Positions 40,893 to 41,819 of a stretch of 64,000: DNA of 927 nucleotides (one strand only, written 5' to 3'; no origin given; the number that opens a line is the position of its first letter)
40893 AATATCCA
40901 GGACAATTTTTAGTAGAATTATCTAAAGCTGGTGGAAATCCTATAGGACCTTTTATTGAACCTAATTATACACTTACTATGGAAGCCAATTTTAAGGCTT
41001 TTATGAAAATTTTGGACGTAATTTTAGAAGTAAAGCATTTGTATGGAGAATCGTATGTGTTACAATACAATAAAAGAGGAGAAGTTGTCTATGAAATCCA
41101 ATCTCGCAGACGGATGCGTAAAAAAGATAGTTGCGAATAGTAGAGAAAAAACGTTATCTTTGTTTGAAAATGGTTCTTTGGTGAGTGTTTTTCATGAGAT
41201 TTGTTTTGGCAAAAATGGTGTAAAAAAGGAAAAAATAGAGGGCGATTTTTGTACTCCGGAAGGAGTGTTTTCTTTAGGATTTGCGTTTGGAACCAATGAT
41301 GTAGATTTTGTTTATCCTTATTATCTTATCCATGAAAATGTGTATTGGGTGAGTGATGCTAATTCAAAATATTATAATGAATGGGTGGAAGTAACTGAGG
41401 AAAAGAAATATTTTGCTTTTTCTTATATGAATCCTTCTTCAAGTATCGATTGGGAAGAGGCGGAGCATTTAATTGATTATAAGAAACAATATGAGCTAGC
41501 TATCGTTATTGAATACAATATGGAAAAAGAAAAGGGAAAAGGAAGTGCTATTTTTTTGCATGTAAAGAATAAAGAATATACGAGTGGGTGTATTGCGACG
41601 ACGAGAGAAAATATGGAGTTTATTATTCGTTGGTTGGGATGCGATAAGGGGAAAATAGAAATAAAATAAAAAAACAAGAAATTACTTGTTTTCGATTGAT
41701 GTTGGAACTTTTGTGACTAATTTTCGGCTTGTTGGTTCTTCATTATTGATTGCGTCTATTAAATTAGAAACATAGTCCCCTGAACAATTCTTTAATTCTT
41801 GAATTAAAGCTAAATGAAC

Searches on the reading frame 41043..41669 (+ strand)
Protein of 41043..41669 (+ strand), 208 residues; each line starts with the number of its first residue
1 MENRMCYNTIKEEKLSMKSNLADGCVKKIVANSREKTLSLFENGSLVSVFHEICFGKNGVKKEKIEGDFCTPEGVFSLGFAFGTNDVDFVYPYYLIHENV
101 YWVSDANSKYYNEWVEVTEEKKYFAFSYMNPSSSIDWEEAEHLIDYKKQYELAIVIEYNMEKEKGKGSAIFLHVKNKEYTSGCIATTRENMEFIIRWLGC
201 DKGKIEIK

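Call 81: search_protein_families(library=pfam, proteins=[window:41043-41669:+], max_evalue=0.001)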
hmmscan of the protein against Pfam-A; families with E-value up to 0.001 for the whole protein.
window:41043-41669:+ (208 aa): 1 family
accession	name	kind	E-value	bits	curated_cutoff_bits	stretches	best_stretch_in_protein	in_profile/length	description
PF03734.19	YkuD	-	1.1e-10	42.7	23.4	1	28-199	3-139/146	L,D-transpeptidase catalytic domain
